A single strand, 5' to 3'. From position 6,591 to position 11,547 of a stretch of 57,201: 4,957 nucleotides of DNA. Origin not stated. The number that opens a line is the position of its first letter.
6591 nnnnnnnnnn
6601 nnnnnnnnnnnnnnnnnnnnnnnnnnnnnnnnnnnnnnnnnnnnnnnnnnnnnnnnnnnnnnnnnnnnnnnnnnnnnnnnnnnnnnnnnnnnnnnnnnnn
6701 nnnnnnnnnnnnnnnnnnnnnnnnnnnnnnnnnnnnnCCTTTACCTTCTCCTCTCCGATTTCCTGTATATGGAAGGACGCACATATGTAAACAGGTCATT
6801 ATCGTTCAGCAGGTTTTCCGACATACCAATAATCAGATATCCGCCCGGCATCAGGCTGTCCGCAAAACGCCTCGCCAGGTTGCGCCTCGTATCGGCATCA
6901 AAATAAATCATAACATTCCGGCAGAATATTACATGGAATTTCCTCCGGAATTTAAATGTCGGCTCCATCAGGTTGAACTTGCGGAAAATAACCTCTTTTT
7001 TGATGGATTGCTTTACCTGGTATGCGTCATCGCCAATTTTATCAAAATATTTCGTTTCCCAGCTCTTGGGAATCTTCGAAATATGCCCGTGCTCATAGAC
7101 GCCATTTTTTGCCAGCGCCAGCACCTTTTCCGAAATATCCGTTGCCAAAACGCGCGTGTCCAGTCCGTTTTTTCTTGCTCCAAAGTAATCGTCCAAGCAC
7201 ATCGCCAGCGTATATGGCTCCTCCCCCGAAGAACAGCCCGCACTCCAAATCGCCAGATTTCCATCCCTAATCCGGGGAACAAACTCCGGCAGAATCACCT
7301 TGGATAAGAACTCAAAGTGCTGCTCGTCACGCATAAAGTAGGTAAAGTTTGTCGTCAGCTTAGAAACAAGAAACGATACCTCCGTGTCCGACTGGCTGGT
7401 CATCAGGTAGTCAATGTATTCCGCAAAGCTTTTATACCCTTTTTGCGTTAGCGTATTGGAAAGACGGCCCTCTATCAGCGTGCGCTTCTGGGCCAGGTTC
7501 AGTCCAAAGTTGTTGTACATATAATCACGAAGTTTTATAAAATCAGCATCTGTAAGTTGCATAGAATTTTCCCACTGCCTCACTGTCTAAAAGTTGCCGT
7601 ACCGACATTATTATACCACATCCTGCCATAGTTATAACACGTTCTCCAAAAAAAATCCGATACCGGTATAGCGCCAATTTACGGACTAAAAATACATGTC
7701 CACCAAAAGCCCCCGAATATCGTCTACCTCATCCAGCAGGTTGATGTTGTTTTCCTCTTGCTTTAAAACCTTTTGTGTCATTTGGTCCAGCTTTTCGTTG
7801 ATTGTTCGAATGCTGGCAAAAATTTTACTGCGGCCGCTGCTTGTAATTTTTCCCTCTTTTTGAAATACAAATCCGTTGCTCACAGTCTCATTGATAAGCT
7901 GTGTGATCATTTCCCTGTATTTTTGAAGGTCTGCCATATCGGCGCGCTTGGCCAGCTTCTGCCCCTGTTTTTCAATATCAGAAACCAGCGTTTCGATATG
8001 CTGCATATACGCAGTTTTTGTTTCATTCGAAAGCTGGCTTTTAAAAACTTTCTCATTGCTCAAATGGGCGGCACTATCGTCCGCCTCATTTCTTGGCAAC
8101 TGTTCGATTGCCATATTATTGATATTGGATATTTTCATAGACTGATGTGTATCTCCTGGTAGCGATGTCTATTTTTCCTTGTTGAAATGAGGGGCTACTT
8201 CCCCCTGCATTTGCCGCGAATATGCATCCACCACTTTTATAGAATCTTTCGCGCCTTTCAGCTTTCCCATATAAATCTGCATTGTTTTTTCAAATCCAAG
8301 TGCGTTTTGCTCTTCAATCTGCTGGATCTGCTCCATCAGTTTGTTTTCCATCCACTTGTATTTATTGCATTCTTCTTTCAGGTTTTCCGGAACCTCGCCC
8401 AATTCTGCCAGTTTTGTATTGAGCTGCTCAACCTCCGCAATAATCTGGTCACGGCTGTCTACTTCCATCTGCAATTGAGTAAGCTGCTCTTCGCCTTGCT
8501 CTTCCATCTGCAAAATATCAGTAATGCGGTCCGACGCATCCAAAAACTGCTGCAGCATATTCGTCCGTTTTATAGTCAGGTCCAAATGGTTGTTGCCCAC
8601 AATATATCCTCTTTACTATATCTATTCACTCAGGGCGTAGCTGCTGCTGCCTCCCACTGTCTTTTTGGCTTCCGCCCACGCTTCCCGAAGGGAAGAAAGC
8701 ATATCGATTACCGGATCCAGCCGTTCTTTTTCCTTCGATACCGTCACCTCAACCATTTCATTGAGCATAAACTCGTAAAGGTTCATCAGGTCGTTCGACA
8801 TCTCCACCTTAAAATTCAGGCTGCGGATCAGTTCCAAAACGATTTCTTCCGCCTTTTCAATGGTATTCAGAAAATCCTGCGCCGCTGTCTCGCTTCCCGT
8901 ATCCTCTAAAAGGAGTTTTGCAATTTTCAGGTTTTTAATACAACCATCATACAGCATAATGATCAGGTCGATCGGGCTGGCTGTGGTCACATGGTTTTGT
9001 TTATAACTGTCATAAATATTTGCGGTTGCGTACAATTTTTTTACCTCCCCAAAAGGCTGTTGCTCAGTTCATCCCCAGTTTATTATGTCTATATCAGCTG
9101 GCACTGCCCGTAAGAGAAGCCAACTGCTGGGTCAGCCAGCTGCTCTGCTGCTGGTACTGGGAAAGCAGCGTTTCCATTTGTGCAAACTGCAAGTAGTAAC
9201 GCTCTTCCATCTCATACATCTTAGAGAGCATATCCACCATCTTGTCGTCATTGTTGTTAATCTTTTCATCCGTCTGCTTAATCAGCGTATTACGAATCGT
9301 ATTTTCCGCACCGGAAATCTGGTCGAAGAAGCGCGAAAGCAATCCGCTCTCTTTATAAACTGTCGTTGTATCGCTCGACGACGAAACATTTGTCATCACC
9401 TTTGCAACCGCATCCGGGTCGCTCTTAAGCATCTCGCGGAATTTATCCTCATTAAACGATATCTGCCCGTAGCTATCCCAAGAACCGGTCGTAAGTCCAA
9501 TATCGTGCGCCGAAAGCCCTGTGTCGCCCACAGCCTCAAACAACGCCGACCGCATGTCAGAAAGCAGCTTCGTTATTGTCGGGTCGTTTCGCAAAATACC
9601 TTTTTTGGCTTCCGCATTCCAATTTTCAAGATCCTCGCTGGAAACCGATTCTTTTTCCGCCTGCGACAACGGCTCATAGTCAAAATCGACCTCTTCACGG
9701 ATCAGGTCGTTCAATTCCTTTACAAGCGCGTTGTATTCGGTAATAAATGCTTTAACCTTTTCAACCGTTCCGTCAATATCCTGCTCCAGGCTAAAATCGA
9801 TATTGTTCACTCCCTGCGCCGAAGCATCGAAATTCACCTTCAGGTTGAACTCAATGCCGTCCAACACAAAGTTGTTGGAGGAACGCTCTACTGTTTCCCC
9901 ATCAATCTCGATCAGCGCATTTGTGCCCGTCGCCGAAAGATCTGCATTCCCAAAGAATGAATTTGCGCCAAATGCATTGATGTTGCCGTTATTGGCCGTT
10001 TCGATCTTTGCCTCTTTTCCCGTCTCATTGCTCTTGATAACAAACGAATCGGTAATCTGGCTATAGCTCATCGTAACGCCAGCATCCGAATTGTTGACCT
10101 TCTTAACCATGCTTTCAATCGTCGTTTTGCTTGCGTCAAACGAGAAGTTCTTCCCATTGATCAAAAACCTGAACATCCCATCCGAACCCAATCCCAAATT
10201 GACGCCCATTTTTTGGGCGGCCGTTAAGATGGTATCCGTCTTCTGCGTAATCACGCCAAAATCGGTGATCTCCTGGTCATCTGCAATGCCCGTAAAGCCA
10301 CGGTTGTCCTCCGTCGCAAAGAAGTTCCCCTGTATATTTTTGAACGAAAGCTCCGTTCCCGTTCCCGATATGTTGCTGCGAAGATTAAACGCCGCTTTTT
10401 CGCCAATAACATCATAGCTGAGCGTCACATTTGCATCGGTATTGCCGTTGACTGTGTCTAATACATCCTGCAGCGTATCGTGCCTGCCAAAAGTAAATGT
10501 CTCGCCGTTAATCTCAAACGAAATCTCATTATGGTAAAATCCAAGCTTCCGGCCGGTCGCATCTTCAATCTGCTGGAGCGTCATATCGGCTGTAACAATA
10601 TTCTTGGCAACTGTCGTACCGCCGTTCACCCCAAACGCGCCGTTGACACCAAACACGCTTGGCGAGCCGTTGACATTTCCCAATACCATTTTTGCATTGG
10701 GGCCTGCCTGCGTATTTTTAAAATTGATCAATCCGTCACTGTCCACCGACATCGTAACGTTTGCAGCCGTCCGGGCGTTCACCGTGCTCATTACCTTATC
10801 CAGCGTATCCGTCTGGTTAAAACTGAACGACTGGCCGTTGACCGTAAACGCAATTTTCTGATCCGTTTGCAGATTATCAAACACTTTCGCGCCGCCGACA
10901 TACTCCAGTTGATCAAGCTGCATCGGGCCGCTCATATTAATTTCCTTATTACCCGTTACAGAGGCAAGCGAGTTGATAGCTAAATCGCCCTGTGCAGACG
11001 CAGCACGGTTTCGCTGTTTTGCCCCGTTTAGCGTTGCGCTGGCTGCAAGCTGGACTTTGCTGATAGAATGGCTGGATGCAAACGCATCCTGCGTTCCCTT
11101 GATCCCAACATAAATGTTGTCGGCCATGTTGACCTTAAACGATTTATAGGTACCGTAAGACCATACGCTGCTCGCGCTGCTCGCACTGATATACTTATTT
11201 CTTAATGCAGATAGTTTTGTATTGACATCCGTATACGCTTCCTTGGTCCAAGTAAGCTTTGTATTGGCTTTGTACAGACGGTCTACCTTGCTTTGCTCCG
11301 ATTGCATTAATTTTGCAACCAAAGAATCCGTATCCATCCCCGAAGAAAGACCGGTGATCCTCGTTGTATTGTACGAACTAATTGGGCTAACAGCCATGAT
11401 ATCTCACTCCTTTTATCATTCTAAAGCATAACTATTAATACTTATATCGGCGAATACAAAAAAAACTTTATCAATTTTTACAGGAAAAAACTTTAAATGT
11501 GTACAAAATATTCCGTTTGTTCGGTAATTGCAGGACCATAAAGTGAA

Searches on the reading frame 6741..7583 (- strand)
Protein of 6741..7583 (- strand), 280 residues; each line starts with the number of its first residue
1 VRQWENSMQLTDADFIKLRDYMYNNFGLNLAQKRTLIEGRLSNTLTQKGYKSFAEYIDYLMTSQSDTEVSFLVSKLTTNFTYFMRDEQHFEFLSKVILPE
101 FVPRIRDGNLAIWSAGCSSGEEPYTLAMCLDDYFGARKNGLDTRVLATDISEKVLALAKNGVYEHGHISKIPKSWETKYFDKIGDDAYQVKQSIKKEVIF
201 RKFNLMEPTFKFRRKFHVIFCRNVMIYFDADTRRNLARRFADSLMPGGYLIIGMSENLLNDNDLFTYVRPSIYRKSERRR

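Call 31: search_protein_families(library=pfam, max_evalue=0.00001, proteins=[window:6741-7583:-])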
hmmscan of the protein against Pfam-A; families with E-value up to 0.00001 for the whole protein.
window:6741-7583:- (280 aa): 2 families
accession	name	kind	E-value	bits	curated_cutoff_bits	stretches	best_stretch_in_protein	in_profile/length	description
PF01739.24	CheR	-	1.3e-62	211.2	27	1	79-268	1-189/195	CheR methyltransferase, SAM binding domain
PF03705.20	CheR_N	-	2.8e-11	43.4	27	1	13-63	1-52/53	CheR methyltransferase, all-alpha domain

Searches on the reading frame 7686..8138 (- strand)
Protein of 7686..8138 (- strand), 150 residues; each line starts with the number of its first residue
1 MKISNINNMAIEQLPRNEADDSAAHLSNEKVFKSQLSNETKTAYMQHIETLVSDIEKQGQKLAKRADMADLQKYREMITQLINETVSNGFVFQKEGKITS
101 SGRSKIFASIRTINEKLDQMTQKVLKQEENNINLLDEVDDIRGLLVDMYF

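Call 31: search_protein_families(library=pfam, max_evalue=0.00001, proteins=[window:7686-8138:-])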
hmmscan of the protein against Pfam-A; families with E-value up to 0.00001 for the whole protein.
window:7686-8138:- (150 aa): 1 family
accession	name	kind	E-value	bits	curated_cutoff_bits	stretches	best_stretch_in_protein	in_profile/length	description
PF03885.18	DUF327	-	6.3e-35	120.7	25.8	1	16-149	12-143/143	Protein of unknown function (DUF327)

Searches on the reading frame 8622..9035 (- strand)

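Call 31: search_protein_families(library=pfam, max_evalue=0.00001, proteins=[window:8622-9035:-])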
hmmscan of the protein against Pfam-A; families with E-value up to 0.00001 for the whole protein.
window:8622-9035:- (137 aa): 1 family
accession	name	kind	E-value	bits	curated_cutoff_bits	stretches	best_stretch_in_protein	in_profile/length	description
PF02561.19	FliS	-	1.1e-30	106.7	26.7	1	8-123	1-114/115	Flagellar protein FliS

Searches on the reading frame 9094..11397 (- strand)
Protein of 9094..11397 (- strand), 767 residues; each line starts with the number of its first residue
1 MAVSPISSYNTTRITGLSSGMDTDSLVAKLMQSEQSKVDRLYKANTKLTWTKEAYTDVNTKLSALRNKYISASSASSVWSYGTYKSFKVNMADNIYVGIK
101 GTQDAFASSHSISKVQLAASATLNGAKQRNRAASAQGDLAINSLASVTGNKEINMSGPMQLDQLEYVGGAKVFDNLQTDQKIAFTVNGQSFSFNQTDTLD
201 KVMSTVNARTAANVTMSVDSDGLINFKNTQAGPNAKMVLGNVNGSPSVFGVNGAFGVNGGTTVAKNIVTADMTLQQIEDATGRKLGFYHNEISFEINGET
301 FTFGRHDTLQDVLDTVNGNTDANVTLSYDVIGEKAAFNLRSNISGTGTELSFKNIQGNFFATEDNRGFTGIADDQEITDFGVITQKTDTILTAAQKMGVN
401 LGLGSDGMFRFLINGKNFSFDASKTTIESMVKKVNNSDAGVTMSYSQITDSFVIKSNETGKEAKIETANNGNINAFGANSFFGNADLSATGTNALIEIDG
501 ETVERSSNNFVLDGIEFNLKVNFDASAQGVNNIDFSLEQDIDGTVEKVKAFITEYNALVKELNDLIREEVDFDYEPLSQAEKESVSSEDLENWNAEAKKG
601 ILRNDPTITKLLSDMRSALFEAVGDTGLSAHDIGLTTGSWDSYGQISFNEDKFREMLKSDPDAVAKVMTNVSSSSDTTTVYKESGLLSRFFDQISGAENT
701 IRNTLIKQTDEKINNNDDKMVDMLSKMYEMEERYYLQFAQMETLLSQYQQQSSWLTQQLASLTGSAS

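Call 14: search_protein_families(library=pfam, proteins=[window:9094-11397:-])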
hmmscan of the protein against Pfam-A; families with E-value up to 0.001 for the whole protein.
window:9094-11397:- (767 aa): 2 families
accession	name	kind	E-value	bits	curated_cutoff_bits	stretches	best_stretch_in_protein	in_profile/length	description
PF07195.17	FliD_C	-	8.8e-42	143.6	25.4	1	491-750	1-236/236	Flagellar hook-associated protein 2 C-terminus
PF02465.23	FliD_N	-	3.2e-16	60.2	24.8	1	19-120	1-96/97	Flagellar hook-associated protein 2 N-terminus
